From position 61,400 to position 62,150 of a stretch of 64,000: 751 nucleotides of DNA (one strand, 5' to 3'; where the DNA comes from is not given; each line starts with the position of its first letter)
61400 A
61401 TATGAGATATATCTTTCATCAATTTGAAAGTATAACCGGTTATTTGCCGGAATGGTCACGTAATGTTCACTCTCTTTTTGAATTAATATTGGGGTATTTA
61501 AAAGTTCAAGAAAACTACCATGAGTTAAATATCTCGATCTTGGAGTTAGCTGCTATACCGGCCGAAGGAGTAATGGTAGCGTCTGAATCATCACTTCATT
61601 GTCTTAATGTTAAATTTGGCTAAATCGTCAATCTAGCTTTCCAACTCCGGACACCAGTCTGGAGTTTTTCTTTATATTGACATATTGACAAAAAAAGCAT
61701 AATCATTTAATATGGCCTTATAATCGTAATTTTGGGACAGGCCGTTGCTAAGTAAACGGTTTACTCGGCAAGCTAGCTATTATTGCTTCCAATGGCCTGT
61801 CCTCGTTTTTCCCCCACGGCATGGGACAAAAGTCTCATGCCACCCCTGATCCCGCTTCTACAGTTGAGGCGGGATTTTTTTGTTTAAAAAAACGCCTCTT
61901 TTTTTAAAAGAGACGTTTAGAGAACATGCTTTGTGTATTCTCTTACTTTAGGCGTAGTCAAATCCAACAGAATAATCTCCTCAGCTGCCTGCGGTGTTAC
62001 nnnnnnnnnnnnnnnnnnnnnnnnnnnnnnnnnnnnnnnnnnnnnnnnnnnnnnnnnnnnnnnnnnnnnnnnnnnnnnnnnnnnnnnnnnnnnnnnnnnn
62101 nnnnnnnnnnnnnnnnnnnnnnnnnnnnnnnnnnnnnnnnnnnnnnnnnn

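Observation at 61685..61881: Stand-alone promoter-to-terminator unit of about 160 nt with two strong helices: candidate sRNA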

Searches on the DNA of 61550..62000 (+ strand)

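Call 4: search_rna_families(source=window, start=61550, end=62000, threshold=evalue, max_evalue=10, show_alignments=3)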
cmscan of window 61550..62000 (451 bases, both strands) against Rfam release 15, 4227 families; matches with E-value up to 10: 11.
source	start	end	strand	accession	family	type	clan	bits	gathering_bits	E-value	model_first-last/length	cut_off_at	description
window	61567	61680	+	RF00121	MicC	Gene; sRNA;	-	26.7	90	0.07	1-123/123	no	MicC RNA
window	61887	61946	-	RF02589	Spy779816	Gene; sRNA;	-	22.1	67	0.28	1-88/88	no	S. pyogenes small RNA 779816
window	61844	61916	-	RF02450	ncr1175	Gene; sRNA;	-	18.3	60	0.73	1-110/110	no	Bacillus sRNA ncr1175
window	61877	61930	-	RF02362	Yfr10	Gene; sRNA;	-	17.7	43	5.1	1-78/78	no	Cyanobacterial functional RNA 10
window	61800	61883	+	RF02837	anti-hemB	Gene; sRNA;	-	17.6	49.5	0.11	1-81/81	no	Burkholderia RNA 7 (anti-hemB)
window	61878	61913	+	RF00979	mir-553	Gene; miRNA;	-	16.1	82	3.8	1-62/62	no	mir-553 microRNA precursor family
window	61878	62000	-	RF00557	L10_leader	Cis-reg; leader;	-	16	44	2.9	45-138/138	5'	Ribosomal protein L10 leader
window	61822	61881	+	RF02399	NsiR1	Gene; sRNA;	-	15.2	39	2.2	1-60/60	no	Nitrogen stress-induced RNA 1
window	61831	61882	+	RF02278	Betaproteobacteria_toxic_sRNA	Gene; sRNA;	-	14.4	50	2.8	1-64/64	no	Betaproteobacteria toxic small RNA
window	61664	61803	-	RF02060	STnc410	Gene; sRNA;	-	14.3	50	1.2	1-158/158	no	Enterobacterial sRNA STnc410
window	61691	61812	+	RF00290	BaMV_CRE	Cis-reg;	-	12.6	100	4.5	1-140/140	no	Bamboo mosaic potexvirus (BaMV) cis-regulatory element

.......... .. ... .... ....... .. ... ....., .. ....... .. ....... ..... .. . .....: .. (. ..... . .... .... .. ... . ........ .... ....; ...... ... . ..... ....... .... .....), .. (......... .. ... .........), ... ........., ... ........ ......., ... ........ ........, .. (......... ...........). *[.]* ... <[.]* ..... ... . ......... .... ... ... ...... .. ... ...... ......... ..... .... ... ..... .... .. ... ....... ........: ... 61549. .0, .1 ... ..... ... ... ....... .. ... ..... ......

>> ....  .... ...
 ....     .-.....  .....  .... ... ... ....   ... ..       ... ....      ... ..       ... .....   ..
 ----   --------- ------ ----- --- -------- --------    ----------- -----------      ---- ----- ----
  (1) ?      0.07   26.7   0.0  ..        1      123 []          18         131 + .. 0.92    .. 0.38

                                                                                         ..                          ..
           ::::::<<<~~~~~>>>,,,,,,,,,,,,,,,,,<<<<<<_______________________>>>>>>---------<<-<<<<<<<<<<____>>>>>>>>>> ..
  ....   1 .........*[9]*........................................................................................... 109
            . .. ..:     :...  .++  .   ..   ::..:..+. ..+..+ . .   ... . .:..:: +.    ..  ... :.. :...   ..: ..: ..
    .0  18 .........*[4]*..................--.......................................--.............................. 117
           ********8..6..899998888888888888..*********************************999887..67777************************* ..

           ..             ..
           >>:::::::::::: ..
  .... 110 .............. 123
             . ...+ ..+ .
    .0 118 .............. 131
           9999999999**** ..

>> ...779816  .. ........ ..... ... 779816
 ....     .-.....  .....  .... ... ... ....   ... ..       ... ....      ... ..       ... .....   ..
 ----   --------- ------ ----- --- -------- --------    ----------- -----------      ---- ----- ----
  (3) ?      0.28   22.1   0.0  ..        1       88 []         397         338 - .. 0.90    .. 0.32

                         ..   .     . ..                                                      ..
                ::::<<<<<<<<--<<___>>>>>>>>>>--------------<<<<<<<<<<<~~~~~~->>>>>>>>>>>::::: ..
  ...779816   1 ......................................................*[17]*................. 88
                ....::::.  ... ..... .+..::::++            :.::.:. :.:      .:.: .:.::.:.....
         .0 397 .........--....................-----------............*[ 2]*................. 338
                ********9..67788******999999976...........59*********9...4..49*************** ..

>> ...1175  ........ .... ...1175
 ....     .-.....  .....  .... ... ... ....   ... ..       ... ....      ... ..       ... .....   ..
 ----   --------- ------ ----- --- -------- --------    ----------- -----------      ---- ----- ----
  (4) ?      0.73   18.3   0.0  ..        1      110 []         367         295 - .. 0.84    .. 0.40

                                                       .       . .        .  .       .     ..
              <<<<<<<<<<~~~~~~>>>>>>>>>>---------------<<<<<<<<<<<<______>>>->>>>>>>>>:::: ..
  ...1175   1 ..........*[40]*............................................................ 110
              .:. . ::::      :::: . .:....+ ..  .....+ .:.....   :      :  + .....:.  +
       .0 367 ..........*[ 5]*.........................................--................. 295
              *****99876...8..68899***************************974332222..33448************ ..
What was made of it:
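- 61887..61920 (-): Separate terminator of the convergent 153-aa gene. Also reflected in sub-threshold Rfam terminator-type alignments (call 4).
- On Any Rfam 15 family: Region 61550-62000 at E<=10 gives only sub-threshold terminator-type alignments (call 4).
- On RsaE/RoxS (RF01820): No hit in 61550-62000 at E<=10 (call 4).
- Closest known: Nearest Rfam alignments over the unit, all sub-threshold. Same: They align only to the terminator hairpin and the U-tail (call 4).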

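Call 65: build_rna_model(alignment_id=A4, structure=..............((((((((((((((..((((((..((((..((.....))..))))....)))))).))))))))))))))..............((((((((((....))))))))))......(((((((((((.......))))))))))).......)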
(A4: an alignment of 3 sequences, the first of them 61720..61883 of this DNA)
Model R1 built from alignment A4 (3 sequences, 164 columns); structure: as given.
model positions 164; base pairs 47; branch points 2; effective number of sequences 0.74; information 0.591 bits per position. Calibrated on 0.2 Mb of random sequence (short: E-values are rough).
structure used (alignment columns):
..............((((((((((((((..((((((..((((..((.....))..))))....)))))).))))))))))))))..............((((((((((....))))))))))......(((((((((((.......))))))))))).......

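Call 66: search_with_rna_model(model_id=R1, sources=[window, L008, L009, L010, L011, L013, L014, L015, L016, L017, L018, L019, L020, L021, L022, L023, L024, L025, L026, L027, L028, L029, L030, L031, L032, L033, L034, L035, L036, L037, L038, L039, L040, L041, L042, L043, L044, L045, L046, L047, L048, L049, L050, L051, L052, L053, L054, L055, L056, L057, L058, L059, L060, L061, L062, L063, L064, L065, L066, L067, L068, L069, L070, L071, L072, L073, L074, L075, L076, L077, L078, L079, L080, L081, L082, L083, L084, L085, L086, L087, L088, L089, L090, L091, L092, L093, L094, L095, L096, L097, L098, L099, L100, L102, L103, L104, L105], max_evalue=10, show_alignments=4)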
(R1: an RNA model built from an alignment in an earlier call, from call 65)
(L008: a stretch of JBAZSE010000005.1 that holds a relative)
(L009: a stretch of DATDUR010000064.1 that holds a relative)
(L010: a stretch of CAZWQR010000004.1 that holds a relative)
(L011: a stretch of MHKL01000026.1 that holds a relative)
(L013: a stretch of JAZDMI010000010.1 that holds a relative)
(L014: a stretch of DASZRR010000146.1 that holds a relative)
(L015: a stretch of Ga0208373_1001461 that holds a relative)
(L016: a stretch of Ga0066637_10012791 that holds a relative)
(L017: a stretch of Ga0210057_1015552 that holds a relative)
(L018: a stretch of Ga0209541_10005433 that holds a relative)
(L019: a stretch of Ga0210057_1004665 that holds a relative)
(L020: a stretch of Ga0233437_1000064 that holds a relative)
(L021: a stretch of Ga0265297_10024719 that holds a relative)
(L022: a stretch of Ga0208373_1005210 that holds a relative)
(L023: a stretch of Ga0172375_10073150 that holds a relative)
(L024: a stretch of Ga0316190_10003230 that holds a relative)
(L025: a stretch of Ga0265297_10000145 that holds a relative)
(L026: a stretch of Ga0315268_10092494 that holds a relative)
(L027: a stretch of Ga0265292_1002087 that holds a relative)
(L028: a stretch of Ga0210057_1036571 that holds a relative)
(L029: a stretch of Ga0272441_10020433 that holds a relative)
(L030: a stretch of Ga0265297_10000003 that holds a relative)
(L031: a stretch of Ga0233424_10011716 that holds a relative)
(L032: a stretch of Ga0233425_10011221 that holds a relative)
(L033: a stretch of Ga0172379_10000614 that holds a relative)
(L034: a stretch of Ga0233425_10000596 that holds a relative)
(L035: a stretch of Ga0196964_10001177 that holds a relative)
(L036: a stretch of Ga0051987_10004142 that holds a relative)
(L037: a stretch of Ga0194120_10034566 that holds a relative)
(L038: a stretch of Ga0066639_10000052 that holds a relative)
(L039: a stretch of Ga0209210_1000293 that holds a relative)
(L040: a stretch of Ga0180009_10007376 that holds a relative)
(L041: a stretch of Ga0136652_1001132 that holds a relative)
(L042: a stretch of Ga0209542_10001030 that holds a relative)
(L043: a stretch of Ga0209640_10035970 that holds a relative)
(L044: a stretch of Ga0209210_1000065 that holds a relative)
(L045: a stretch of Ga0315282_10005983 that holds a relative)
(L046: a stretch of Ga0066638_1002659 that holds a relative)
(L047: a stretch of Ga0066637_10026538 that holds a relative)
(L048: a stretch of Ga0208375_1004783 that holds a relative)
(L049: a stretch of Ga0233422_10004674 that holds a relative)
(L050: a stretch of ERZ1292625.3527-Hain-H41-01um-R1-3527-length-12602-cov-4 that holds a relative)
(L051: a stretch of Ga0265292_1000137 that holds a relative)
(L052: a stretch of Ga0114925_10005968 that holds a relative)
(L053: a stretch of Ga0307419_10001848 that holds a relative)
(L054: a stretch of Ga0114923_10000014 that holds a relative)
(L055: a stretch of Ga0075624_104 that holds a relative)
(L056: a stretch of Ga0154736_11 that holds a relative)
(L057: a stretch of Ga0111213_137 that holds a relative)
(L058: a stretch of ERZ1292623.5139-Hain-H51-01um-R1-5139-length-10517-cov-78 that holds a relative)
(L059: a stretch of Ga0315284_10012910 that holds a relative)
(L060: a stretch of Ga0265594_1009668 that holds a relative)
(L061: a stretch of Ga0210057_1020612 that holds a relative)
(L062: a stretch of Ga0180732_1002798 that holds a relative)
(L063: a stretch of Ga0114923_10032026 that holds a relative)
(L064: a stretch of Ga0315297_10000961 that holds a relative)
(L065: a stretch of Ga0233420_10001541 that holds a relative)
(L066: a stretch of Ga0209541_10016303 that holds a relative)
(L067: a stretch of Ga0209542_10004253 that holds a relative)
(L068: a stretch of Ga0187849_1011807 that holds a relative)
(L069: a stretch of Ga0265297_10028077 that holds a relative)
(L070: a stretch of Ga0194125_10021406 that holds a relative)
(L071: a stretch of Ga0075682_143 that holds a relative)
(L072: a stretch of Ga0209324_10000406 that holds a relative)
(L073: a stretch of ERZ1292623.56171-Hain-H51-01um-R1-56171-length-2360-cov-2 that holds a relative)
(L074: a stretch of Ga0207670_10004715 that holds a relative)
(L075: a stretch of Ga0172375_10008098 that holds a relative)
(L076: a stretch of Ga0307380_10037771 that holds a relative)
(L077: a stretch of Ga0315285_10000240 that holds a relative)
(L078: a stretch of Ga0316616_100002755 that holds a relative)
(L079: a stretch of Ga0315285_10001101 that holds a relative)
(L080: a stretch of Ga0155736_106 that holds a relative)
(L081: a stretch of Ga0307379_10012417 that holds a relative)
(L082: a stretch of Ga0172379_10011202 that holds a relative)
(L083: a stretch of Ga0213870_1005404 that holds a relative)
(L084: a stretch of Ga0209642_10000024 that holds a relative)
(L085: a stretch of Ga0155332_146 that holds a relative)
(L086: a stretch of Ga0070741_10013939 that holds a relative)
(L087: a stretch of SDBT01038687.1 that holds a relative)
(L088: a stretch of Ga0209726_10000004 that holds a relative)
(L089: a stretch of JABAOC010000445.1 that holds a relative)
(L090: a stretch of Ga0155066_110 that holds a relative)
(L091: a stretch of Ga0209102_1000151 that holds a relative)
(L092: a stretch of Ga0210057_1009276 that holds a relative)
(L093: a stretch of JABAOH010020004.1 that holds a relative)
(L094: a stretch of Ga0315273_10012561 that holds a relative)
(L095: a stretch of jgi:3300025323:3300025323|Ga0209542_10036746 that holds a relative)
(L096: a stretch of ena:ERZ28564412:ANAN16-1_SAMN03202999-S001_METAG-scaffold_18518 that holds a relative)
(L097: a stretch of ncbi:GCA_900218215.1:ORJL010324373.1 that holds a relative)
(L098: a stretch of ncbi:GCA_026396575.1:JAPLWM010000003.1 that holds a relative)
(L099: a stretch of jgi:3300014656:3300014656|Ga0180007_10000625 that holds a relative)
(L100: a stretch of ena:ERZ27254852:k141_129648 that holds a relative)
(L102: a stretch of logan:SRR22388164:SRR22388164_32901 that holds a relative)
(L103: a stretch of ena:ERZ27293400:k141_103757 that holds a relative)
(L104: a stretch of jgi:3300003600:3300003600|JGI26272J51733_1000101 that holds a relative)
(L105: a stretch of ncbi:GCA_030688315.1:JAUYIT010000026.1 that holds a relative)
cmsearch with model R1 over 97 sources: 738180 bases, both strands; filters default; matches with E-value up to 10: 2.
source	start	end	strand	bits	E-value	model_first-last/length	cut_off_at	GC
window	61720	61883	+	210.3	5.1e-58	1-164/164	no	0.48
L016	2339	2445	-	12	1.5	1-164/164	no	0.5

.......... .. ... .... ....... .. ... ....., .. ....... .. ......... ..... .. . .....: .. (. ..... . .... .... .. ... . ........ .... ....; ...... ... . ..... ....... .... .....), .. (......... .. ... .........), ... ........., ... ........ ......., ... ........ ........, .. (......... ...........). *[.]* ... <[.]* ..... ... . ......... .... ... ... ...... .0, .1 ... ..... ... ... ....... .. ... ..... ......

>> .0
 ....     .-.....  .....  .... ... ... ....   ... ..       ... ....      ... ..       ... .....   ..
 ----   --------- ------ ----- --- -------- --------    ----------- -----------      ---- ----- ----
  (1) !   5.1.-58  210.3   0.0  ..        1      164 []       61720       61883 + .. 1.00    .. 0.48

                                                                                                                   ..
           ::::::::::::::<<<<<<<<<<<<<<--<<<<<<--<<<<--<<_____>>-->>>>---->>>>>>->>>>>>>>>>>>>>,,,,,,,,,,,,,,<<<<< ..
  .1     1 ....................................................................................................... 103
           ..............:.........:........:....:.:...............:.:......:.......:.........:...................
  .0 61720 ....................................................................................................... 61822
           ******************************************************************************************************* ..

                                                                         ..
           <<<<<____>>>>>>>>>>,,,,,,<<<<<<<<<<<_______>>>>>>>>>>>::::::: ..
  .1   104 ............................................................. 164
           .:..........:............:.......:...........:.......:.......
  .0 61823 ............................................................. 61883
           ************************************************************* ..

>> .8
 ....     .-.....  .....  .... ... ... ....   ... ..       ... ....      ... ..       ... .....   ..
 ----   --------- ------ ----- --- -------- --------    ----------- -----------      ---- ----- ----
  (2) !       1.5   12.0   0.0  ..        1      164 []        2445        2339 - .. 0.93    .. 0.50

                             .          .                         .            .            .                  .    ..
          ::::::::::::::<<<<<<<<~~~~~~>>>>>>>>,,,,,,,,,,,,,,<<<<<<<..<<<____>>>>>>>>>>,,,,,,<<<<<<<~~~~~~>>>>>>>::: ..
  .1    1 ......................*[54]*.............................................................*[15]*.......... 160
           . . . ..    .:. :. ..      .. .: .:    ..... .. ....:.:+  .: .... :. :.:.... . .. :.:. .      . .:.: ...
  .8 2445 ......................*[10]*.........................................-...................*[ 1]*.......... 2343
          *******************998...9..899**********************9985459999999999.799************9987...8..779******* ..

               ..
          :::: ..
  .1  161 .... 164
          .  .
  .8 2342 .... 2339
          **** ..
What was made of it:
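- On Generic stand-alone bacterial sRNA gene: Model R1 finds nothing in 738 kb of related loci (call 66).
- The covariance model of the window RNA finds nothing in those loci (call 66).
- Tried and rejected: Single-sequence covariance model R1 over 738 kb: nothing (call 66).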

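Call 73: search_dna_similar(query=window:61640-61925:+, collection=phages, mode=distant, max_evalue=0.01)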
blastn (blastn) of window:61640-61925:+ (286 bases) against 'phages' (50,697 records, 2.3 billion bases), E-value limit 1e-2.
No match.

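Call 74: search_dna_similar(query=window:61640-61925:+, collection=plasmids, mode=distant, max_evalue=0.01)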
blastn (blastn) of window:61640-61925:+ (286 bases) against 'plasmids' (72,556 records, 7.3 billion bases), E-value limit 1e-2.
No match.
